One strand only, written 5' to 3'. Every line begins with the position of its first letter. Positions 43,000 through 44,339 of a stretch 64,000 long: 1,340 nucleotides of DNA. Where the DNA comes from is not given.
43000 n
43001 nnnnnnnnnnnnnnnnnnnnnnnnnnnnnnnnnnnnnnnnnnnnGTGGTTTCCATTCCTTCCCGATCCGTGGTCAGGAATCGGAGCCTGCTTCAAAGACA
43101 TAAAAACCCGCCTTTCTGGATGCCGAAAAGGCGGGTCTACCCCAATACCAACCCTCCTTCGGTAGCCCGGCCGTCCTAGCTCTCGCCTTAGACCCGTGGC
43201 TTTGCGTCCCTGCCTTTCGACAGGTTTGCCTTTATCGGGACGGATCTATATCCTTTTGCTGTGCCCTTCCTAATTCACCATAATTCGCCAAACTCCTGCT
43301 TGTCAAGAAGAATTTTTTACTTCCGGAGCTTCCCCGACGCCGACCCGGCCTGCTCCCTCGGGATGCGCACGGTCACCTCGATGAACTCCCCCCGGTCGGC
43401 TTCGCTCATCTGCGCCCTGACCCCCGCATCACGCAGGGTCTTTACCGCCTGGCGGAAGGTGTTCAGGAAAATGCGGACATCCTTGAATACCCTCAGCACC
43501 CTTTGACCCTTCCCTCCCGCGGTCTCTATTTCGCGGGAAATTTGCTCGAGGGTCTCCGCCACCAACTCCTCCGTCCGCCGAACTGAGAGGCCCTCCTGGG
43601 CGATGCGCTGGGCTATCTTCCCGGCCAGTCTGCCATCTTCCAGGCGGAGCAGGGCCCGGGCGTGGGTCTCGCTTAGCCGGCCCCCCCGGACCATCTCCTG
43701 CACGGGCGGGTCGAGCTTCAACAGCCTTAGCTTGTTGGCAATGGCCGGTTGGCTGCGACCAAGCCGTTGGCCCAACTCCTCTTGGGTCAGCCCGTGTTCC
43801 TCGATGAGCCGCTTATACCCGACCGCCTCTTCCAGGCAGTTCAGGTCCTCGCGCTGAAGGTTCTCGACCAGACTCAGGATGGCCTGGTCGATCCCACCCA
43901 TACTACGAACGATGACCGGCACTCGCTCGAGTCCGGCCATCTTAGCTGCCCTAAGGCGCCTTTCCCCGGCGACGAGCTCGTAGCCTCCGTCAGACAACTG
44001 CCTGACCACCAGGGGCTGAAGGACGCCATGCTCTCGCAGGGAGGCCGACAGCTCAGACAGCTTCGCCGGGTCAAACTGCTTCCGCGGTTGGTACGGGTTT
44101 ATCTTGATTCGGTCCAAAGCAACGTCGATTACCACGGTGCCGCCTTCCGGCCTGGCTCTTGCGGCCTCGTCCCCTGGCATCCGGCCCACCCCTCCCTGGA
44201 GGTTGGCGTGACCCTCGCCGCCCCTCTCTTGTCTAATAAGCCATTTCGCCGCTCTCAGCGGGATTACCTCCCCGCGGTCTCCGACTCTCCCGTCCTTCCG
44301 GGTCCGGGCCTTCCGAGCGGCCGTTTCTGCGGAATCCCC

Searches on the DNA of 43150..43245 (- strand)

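Call 26: build_rna_model(alignment_id=A2)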
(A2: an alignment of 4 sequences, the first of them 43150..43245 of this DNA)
Model R1 built from alignment A2 (4 sequences, 102 columns); structure: RNAalifold consensus.
model positions 98; base pairs 20; branch points 1; effective number of sequences 1.05; information 0.59 bits per position. Calibrated on 0.2 Mb of random sequence (short: E-values are rough).
structure used (alignment columns):
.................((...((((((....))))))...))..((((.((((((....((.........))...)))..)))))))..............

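Call 27: search_with_rna_model(model_id=R1, sources=[window, L001, L002, L003, L004, L005, L006, L007, L008, L009, L010, L011, L012, L013, L014, L015, L016, L017, L018, L019, L020, L021, L022, L023, L024, L025, L026, L027, L028, L029, L030, L031, L032, L033, L034, L035, L036, L037, L038, L039, L040, L041, L042, L043, L044, L045, L046, L047, L048, L049, L050, L051, L052, L053, L054, L055, L056, L057, L058, L059, L060, L061, L062, L063, L064, L065, L066, L067, L068, L069, L070, L071, L072, L073, L074, L075, L076, L077, L078, L079, L080], max_evalue=1)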
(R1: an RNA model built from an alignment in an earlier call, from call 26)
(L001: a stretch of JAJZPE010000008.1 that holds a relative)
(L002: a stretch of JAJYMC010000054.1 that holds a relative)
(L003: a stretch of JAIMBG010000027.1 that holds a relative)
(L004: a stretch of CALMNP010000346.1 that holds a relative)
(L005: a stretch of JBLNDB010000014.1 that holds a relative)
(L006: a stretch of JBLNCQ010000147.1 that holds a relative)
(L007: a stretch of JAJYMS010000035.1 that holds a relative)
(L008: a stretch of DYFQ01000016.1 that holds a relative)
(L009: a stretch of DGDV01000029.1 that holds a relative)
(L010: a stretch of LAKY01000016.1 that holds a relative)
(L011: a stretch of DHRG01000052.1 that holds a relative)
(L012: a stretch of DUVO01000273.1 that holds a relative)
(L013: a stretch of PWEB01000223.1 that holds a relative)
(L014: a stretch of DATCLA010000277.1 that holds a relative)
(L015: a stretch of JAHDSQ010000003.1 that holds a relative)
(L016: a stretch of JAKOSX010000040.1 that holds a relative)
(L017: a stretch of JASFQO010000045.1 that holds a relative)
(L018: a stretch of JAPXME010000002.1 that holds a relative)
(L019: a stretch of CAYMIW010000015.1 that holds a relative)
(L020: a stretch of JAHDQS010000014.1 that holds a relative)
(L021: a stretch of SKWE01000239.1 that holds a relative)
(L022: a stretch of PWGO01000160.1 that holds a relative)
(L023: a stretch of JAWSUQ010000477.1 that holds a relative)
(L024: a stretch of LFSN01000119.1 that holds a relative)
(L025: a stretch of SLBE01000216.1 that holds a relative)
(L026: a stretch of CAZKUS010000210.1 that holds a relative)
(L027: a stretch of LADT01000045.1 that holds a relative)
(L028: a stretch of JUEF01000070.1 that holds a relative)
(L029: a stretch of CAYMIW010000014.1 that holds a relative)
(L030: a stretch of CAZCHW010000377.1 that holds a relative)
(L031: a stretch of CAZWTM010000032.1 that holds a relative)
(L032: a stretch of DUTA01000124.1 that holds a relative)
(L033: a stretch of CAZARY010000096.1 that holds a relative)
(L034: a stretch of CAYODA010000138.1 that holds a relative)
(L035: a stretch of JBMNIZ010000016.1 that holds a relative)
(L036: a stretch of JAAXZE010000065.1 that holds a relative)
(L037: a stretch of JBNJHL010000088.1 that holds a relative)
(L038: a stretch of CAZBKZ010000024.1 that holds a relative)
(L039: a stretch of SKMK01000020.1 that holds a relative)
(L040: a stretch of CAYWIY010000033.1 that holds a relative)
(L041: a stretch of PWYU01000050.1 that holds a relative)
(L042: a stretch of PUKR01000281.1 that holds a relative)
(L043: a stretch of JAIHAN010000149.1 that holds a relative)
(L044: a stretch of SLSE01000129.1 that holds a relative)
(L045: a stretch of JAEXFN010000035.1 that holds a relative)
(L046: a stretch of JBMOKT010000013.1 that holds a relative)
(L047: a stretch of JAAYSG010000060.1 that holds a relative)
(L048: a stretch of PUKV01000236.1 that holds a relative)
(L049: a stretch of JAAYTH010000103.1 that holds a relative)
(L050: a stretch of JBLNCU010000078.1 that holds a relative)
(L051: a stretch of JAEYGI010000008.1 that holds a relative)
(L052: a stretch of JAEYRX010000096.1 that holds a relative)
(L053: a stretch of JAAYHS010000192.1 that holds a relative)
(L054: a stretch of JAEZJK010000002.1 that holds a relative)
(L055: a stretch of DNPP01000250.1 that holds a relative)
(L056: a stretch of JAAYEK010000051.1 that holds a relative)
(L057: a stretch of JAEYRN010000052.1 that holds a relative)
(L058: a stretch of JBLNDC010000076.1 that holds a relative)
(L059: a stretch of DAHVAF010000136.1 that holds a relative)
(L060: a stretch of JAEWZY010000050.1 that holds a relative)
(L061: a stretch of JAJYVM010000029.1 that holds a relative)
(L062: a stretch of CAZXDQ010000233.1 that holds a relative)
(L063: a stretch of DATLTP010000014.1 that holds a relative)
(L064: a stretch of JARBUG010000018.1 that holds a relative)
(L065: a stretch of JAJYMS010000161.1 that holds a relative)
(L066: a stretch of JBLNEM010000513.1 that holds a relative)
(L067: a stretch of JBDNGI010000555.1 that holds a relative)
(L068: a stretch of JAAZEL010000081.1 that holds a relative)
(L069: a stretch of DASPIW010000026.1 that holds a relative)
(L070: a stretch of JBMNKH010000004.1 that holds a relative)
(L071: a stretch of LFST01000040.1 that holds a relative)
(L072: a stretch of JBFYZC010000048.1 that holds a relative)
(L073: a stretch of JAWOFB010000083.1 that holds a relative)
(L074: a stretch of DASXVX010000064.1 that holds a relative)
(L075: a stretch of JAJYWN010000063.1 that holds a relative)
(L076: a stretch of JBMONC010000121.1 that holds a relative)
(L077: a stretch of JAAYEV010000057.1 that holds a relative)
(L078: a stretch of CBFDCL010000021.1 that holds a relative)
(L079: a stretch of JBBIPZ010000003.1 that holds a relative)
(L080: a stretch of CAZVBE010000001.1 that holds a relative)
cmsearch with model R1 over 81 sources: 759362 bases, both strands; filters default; matches with E-value up to 1: 18.
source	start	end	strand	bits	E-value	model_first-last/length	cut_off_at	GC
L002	4793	4890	+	117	8.8e-37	1-98/98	no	0.61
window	43150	43245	-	114.7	5.4e-36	1-98/98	no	0.6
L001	1889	1984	+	114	9.4e-36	1-98/98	no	0.57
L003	4730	4830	+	93.8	7.6e-29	1-98/98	no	0.66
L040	4854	4956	+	75.6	1.3e-22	1-98/98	no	0.52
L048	3527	3629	+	73.5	6.6e-22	1-98/98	no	0.52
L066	1888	1990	+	73.3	8e-22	1-98/98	no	0.63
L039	336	438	+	71.4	3.5e-21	1-98/98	no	0.51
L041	4845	4948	+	69.6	1.4e-20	1-98/98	no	0.52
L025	4801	4903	+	64.5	7.8e-19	1-98/98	no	0.5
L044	4809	4908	+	61.9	6.2e-18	1-98/98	no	0.53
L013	2565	2666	+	60.6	1.6e-17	1-98/98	no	0.51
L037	4805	4906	+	59.2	5e-17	1-98/98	no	0.5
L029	1931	2036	+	58.9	6.6e-17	1-98/98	no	0.46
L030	31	136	+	58.9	6.6e-17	1-98/98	no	0.46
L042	2184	2291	+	58.3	1.1e-16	1-98/98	no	0.45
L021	4797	4899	+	40.4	1.3e-10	1-98/98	no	0.54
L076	7347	7455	+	13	0.3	1-98/98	no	0.61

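Call 62: search_with_rna_model(model_id=R1, sources=[L081], max_evalue=10)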
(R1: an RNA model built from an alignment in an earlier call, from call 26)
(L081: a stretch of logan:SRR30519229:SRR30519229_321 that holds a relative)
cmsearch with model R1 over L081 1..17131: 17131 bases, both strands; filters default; matches with E-value up to 10: 1.
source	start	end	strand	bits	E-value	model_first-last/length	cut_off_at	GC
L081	9768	9827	+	7.4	0.57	1-98/98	no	0.47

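Call 64: search_with_rna_model(model_id=R1, sources=[window, L001, L002, L003, L040, L048, L066, L039, L041, L025, L044, L013, L037, L029, L042, L021], max_evalue=0.001, make_alignment=true)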
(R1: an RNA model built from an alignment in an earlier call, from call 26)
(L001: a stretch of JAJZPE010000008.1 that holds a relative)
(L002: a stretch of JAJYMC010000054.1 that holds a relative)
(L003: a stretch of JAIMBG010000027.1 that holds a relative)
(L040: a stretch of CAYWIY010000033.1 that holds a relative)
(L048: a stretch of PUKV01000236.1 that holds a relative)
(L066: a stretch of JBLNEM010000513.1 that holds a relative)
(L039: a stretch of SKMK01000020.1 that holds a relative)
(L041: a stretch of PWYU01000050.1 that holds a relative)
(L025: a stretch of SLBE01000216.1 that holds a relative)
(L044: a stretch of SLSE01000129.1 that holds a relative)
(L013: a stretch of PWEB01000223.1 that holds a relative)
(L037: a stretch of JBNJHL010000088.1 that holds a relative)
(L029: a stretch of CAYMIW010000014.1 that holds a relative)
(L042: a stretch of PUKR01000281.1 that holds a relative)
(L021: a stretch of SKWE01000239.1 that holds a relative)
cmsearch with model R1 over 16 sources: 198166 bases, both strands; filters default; matches with E-value up to 0.001: 16.
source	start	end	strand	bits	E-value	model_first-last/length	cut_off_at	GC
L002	4793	4890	+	117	2.3e-37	1-98/98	no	0.61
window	43150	43245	-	114.7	1.4e-36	1-98/98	no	0.6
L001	1889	1984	+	114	2.4e-36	1-98/98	no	0.57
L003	4730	4830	+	93.8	2e-29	1-98/98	no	0.66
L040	4854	4956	+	75.6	3.4e-23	1-98/98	no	0.52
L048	3527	3629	+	73.5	1.7e-22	1-98/98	no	0.52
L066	1888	1990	+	73.3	2.1e-22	1-98/98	no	0.63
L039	336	438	+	71.4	9.2e-22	1-98/98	no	0.51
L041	4845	4948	+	69.6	3.7e-21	1-98/98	no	0.52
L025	4801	4903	+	64.5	2e-19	1-98/98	no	0.5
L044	4809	4908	+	61.9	1.6e-18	1-98/98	no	0.53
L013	2565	2666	+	60.6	4.2e-18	1-98/98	no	0.51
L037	4805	4906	+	59.2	1.3e-17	1-98/98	no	0.5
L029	1931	2036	+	58.9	1.7e-17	1-98/98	no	0.46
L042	2184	2291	+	58.3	2.7e-17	1-98/98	no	0.45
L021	4797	4899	+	40.4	3.5e-11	1-98/98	no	0.54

Alignment A4: 16 matches aligned to the model, 125 columns, each read 5' to 3' on its own strand. Consensus structure (alignment columns), stored with it:
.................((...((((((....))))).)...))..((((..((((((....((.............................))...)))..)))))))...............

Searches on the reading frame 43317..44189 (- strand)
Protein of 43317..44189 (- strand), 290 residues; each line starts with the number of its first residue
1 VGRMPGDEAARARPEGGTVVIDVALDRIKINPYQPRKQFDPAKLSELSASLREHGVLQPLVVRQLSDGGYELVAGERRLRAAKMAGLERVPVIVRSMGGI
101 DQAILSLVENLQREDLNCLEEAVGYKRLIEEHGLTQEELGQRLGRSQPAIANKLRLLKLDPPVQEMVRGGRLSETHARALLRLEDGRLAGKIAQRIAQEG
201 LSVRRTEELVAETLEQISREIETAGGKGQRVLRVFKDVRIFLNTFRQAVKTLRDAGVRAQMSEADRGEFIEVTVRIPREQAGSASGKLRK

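Call 5: search_protein_families(library=pfam, proteins=[window:43317-44189:-], max_evalue=0.01)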
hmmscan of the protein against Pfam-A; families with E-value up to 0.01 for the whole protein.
window:43317-44189:- (290 aa): 3 families
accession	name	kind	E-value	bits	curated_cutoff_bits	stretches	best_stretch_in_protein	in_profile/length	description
PF17762.8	HTH_ParB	-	1.2e-36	125.3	22.6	1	114-213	1-100/102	ParB HTH domain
PF02195.25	ParB_N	-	2e-31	108.4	26.3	1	22-112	5-95/95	ParB N-terminal domain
PF01381.28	HTH_3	-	0.0062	17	23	0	126-151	2-27/55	Helix-turn-helix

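Call 6: search_protein_families(library=ncbifam, proteins=[window:43317-44189:-], max_evalue=0.01)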
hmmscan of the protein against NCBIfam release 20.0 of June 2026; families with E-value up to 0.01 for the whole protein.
window:43317-44189:- (290 aa): 7 families
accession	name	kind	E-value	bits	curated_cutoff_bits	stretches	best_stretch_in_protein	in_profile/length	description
TIGR04285.1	nucleoid_noc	exception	1.7e-90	302.8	315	1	20-278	2-255/255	nucleoid occlusion protein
TIGR00180.1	parB_part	domain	2.3e-50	170.9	58.45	1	20-187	5-176/186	ParB/RepB/Spo0J family partition protein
TIGR03734.1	PRTRC_parB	hypoth_equivalog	2.5e-27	95.7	278.6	1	33-215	6-191/555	PRTRC system ParB family protein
NF010406.0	PRK13832.1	subfamily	1.8e-17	63.1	640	1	28-179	12-166/578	plasmid partitioning protein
TIGR03454.1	partition_RepB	equivalog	1e-14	54.7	201.5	1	12-156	56-200/325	plasmid partitioning protein RepB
NF010440.0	PRK13866.1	equivalog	1.1e-09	37.9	522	1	26-134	74-180/336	plasmid partitioning protein RepB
NF045911.1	TCSHisKinNblS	equivalog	0.0052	15.2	1000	1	203-273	364-432/621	two-component system sensor histidine kinase NblS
